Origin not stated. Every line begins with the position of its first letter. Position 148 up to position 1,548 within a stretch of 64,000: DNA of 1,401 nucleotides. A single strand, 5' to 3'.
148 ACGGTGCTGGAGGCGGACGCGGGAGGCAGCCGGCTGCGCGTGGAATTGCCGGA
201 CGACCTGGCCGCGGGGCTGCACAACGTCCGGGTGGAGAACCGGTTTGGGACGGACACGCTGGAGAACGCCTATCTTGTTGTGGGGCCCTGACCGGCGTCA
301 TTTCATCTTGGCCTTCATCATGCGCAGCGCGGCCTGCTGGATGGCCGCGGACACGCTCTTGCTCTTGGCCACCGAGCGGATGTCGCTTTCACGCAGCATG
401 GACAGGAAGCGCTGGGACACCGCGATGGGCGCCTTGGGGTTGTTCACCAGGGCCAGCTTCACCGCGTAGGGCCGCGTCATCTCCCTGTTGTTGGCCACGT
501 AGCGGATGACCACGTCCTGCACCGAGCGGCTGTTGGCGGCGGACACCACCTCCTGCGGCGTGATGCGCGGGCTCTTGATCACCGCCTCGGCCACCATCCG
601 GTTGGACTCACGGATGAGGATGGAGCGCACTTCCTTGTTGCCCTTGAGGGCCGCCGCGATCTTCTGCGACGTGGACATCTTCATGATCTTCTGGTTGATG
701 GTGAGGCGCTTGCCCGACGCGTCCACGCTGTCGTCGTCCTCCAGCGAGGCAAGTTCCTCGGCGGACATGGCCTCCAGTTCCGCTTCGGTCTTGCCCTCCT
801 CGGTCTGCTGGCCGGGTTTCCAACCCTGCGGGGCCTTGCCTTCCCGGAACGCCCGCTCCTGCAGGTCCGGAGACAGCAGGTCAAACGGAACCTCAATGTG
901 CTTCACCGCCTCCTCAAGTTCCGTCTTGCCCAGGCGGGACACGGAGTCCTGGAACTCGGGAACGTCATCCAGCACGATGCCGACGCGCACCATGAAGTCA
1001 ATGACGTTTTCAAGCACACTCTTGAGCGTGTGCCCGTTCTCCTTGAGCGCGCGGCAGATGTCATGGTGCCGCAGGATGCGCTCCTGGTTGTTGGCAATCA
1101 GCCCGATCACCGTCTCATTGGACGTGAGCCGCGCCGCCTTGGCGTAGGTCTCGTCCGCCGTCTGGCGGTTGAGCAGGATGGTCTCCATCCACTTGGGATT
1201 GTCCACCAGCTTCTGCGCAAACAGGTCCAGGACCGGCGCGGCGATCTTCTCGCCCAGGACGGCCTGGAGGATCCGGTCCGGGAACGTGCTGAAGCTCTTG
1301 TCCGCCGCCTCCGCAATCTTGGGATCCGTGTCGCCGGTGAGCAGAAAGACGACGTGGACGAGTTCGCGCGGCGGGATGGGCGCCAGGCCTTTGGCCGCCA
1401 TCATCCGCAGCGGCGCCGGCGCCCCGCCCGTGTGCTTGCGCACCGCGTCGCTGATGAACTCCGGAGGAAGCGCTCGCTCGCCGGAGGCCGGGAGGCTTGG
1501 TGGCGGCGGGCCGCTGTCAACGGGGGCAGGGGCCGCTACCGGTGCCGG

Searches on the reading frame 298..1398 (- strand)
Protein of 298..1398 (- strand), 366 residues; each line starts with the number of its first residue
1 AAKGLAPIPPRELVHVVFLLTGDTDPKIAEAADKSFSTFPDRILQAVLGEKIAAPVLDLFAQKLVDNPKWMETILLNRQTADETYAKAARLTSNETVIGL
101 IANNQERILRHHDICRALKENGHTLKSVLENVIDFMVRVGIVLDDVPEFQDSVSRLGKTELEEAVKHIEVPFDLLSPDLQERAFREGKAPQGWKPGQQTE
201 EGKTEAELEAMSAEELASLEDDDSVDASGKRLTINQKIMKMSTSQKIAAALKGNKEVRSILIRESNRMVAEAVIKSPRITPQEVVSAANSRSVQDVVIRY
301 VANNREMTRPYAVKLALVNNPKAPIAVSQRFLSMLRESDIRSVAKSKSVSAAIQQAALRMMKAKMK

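Call 31: search_protein_families(library=pfam, proteins=[window:298-1398:-], max_evalue=0.01)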
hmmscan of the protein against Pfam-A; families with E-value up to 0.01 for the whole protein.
window:298-1398:- (366 aa): 0 families

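Call 56: find_homologous_proteins(query=window:298-1398:-, max_evalue=0.001)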
Query window:298-1398:- (366 aa): 169 proteins with E <= 0.001 among 8000 candidates; the best 120 are listed.
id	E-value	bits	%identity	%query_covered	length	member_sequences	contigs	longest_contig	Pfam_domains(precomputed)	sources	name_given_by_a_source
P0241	8.7e-166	569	73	100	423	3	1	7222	-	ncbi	-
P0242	6.6e-163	560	71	100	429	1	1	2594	-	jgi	jgi:hypothetical protein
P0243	6.3e-156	537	70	100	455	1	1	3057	-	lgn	-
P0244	4.6e-147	508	66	99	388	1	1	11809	-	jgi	jgi:hypothetical protein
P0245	9.1e-143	494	64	100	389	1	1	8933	-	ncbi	ncbi:MAG: hypothetical protein AB2A00_40420, partial [Myxococcota bacterium]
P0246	3.8e-141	488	65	99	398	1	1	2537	-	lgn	-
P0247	2.7e-137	476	66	99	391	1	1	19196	-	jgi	jgi:hypothetical protein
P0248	2.3e-86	308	45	99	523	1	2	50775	-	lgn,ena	-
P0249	8.1e-74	267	43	99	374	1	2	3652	-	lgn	-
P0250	4.0e-72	261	40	99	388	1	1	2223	-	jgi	jgi:hypothetical protein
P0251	1.3e-71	260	42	99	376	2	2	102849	-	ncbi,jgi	jgi:hypothetical protein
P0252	4.4e-71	258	41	99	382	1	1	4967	-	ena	-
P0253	5.9e-71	258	42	99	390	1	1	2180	-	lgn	-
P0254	1.3e-69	253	40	99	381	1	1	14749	-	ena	-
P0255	1.7e-69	253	39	98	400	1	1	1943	-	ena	-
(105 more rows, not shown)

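Call 57: find_encoding_contigs(protein=P0247, flank=10000, max_places=1)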
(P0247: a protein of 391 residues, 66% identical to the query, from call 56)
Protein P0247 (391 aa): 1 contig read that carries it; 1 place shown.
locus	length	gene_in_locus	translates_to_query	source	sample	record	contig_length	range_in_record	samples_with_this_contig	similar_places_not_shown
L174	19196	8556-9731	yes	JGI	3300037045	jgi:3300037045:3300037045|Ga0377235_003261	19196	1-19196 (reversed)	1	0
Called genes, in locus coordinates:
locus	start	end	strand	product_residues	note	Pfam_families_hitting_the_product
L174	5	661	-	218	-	PF12797:Fer4_2 (faint), PF13237:Fer4_10 (faint), PF12837:Fer4_6 (faint), PF12838:Fer4_7, PF13484:Fer4_16 (faint), PF00037:Fer4 (weak), PF01855:POR_N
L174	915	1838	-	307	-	-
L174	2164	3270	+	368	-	PF04107:GCS2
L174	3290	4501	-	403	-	-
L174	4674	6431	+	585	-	PF17899:Peptidase_M61_N, PF05299:Peptidase_M61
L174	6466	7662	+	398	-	-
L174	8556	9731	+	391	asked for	-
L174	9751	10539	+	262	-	PF12483:GIDE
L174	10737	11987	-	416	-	-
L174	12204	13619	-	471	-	-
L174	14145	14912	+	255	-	-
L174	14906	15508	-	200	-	-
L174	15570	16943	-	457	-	-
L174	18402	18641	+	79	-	-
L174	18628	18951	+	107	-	PF02452:PemK_toxin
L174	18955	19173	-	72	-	-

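Call 58: find_encoding_contigs(protein=P0244, flank=10000, max_places=1)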
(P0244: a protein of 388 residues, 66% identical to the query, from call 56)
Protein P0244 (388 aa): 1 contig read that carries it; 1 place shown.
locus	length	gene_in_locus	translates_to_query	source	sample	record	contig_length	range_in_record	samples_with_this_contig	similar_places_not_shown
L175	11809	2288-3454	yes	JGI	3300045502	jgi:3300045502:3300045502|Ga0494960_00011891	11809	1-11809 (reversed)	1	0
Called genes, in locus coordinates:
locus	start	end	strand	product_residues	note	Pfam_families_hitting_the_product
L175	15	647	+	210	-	-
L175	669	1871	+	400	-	PF18130:ATPgrasp_N (faint), PF02222:ATP-grasp (weak), PF13535:ATP-grasp_4 (faint)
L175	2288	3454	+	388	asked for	-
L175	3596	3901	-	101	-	-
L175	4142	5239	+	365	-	PF02163:Peptidase_M50, PF00595:PDZ (weak), PF13180:PDZ_2, PF17820:PDZ_6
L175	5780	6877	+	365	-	PF00188:CAP (faint)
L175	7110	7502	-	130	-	-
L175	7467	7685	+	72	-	PF23477:zf_Tbcl_2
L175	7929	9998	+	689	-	PF00497:SBP_bac_3, PF09084:NMT1 (faint), PF12974:Phosphonate-bd (faint), PF10613:Lig_chan-Glu_bd (faint), PF00497:SBP_bac_3, PF01464:SLT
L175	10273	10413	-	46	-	-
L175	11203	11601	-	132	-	-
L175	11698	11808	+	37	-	?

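Call 67: predict_structure(alignment_id=A3)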
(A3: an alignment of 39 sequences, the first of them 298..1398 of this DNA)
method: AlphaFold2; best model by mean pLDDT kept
length: 366 residues; sequences in the alignment: 39
mean_pLDDT: 91.8   pTM: 0.79
mean pLDDT of the five models: 91.8, 91.2, 90.0, 89.3, 89.1
residues with pLDDT >= 90: 315; 70-90: 23; 50-70: 23; < 50: 5
segments of 3 or more residues with pLDDT < 50: none
pLDDT, mean of each block of 10 residues (from residue 1): 68 94 96 93 93 95 96 96 98 98 97 98 98 95 93 91 92 94 95 81 63 73 57 92 96 96 95 95 97 96 97 98 97 98 96 98 94
secondary structure, 60 per line:
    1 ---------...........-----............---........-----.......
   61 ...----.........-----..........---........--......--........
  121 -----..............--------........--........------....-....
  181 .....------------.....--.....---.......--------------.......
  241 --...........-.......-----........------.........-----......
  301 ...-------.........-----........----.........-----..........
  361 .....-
elements in order: H10-20 H26-37 H41-48 H54-63 H68-76 H82-91 H95-102 H105-110 H113-120 H126-139 H148-155 H158-165 H177-185 H198-202 H205-209 H213-219 H234-240 H243-252 H255-261 H267-274 H281-289 H295-303 H311-319 H325-332 H337-345 H351-365

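Call 70: fold_search(model_id=the predicted structure, library=pdb)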
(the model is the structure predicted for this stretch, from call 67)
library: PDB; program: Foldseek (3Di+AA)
matches with E <= 10: 983; with E <= 0.001: 0
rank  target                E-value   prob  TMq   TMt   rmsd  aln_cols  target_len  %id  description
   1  5mfm_F                1.8e-03  0.98  0.18  0.19  18.3       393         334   10  Designed armadillo repeat protein peptide fusion YIIIM6AII_GS11_(KR)5 (released 2017-09-13)
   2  4rv1_D                2.2e-03  0.98  0.20  0.19  17.9       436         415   11  Crystal Structure of Engineered Protein. Northeast Structural Genomics Consortium (NESG) Target OR497. (released 2014-12-10)
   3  6s9p_A                2.5e-03  0.90  0.15  0.16  17.8       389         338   10  Designed Armadillo Repeat protein internal Lock2 fused to target peptide KRKAKITWKR (released 2020-02-19)
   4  5mfm_C                3.2e-03  0.96  0.19  0.20  17.2       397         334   10  Designed armadillo repeat protein peptide fusion YIIIM6AII_GS11_(KR)5 (released 2017-09-13)
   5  6s9o_A                3.2e-03  0.91  0.15  0.16  16.9       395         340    8  Designed Armadillo Repeat protein internal Lock1 fused to target peptide KRKRKLKFKR (released 2020-02-19)
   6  6s9p_B                3.6e-03  0.93  0.17  0.18  16.7       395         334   11  Designed Armadillo Repeat protein internal Lock2 fused to target peptide KRKAKITWKR (released 2020-02-19)
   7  9ijj_AL               3.8e-03  0.98  0.22  0.18  14.7       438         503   13  In situ structure of the central apparatus in mouse sperm axoneme. (released 2025-06-04)
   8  5mfc_C                5.1e-03  0.92  0.15  0.19  16.9       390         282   10  Designed armadillo repeat protein YIIIM5AII in complex with (KR)4-GFP (released 2017-07-19)
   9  9ijj_AC               6.3e-03  0.87  0.17  0.14  15.7       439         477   12  In situ structure of the central apparatus in mouse sperm axoneme. (released 2025-06-04)
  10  9ijj_AO               6.8e-03  0.97  0.21  0.17  15.1       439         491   13  In situ structure of the central apparatus in mouse sperm axoneme. (released 2025-06-04)
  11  1i7w_C                7.1e-03  0.69  0.15  0.12  18.1       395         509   10  BETA-CATENIN/PHOSPHORYLATED E-CADHERIN COMPLEX (released 2001-05-09)
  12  6s9o_B                8.1e-03  0.93  0.20  0.21  14.9       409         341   12  Designed Armadillo Repeat protein internal Lock1 fused to target peptide KRKRKLKFKR (released 2020-02-19)
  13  6s9l_A                8.4e-03  0.90  0.16  0.19  19.1       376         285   11  Designed Armadillo Repeat protein Lock1 bound to (KR)4KLSF target (released 2020-02-19)
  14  9ijj_AT               9.2e-03  0.91  0.19  0.16  15.6       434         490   12  In situ structure of the central apparatus in mouse sperm axoneme. (released 2025-06-04)
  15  5mfc_A                9.6e-03  0.66  0.12  0.14  18.1       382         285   11  Designed armadillo repeat protein YIIIM5AII in complex with (KR)4-GFP (released 2017-07-19)
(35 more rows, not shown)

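Call 87: search_protein_families(library=pfam, proteins=[L174:3290-4501:-, L174:9751-10539:+], max_evalue=0.01)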
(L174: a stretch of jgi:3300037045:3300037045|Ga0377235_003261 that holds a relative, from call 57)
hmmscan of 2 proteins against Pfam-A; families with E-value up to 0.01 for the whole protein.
L174:3290-4501:- (403 aa): 0 families

L174:9751-10539:+ (262 aa): 1 family
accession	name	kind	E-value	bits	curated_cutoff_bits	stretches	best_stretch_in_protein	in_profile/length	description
PF12483.13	GIDE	-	4e-26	91.8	23.6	1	103-255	9-159/160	E3 Ubiquitin ligase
